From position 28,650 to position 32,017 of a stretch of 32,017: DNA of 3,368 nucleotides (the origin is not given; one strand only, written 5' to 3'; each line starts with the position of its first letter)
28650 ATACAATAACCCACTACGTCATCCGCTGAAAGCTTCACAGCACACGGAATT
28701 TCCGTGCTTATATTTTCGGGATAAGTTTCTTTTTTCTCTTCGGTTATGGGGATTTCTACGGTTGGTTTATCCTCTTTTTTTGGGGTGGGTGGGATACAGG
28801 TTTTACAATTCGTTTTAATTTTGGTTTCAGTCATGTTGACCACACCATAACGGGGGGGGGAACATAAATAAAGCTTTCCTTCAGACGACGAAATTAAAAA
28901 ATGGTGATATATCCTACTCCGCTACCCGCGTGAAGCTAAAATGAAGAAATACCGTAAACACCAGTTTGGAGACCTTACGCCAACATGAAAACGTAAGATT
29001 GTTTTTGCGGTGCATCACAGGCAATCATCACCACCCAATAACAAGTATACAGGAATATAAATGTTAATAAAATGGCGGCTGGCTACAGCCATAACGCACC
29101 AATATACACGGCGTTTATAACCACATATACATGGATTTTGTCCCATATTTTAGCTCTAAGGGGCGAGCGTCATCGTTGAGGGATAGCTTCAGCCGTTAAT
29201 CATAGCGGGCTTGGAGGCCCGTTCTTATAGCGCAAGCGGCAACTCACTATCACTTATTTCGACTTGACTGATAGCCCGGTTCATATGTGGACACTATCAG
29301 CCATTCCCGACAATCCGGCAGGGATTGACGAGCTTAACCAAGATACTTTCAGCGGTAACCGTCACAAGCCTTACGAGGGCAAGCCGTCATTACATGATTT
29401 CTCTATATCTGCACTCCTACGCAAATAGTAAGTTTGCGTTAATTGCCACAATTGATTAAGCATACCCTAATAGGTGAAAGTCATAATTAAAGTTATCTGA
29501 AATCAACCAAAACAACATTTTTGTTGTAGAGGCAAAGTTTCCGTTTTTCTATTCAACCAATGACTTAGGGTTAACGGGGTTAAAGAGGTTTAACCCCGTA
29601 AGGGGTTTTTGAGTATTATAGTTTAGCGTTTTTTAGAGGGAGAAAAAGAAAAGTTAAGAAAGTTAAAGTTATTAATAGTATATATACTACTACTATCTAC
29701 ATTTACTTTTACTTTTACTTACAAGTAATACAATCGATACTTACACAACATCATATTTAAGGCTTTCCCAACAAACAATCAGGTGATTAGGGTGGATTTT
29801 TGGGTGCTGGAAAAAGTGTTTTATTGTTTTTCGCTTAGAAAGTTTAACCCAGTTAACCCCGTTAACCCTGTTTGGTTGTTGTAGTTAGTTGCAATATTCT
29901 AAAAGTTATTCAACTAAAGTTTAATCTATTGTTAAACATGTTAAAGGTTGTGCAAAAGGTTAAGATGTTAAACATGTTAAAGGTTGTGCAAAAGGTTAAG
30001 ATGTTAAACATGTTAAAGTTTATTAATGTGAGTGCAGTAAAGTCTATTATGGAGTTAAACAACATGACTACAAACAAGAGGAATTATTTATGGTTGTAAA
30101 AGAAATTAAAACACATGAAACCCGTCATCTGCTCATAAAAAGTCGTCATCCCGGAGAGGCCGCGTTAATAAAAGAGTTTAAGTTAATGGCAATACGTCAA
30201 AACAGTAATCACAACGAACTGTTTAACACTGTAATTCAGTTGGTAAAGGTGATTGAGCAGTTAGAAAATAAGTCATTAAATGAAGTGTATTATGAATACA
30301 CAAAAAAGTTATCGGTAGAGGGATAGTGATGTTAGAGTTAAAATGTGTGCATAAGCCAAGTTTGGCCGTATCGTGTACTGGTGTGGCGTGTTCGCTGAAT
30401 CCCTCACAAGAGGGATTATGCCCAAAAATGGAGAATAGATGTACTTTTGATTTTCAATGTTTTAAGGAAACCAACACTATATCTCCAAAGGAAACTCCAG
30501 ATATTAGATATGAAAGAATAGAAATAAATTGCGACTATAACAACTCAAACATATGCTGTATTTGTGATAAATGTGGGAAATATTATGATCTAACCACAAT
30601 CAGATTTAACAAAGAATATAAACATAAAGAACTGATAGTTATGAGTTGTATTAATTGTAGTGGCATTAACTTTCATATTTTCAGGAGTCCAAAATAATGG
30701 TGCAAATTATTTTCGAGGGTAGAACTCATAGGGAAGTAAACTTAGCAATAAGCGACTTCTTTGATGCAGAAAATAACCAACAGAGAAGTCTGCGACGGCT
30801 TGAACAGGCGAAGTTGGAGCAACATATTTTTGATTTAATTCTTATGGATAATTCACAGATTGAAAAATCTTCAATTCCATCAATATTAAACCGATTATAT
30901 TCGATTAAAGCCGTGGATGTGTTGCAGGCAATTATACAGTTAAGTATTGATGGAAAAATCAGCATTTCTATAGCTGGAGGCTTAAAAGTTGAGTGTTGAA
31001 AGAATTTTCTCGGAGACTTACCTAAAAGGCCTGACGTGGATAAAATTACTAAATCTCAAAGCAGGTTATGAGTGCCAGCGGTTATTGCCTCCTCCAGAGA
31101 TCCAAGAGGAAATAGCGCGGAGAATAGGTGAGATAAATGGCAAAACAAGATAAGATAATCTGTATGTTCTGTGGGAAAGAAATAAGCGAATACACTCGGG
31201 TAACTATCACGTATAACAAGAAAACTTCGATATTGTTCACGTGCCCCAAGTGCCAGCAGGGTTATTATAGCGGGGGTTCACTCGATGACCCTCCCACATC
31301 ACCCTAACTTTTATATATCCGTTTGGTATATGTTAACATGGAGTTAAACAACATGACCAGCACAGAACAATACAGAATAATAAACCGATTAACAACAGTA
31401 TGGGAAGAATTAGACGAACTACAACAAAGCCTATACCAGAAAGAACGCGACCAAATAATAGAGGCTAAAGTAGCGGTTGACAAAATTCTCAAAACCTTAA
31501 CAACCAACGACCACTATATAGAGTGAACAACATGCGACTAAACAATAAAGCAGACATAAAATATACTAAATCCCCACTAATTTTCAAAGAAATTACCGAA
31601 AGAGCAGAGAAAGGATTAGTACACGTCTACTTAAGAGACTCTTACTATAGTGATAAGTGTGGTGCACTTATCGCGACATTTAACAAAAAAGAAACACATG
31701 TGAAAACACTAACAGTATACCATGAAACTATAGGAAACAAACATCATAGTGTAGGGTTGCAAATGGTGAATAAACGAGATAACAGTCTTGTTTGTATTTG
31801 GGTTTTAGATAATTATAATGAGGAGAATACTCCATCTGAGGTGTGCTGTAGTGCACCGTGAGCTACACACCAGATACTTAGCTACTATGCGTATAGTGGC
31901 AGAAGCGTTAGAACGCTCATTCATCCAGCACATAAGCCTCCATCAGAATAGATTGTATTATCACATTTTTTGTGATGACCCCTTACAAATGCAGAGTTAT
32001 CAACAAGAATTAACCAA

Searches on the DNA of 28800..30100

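Call 79: search_rna_families(source=window, start=28800, end=30100, threshold=evalue, max_evalue=1)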
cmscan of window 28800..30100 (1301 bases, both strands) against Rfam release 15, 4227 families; matches with E-value up to 1: 2.
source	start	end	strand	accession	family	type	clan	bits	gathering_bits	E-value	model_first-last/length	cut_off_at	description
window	29579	29613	+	RF01346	CRISPR-DR36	Gene; CRISPR;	-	19.2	38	0.24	1-36/36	no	CRISPR RNA direct repeat element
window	29183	29225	+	RF03163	c4-a1b1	Gene; antisense;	CL00128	18.6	46.7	0.077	1-53/53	no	a1, b1 targets of C4 antisense RNA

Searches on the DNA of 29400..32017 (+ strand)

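Call 75: search_dna_similar(query=window:29400-32017:+, collection=phages, mode=distant, max_rows=10)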
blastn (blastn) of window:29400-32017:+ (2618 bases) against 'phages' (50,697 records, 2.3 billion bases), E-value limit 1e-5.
No match.
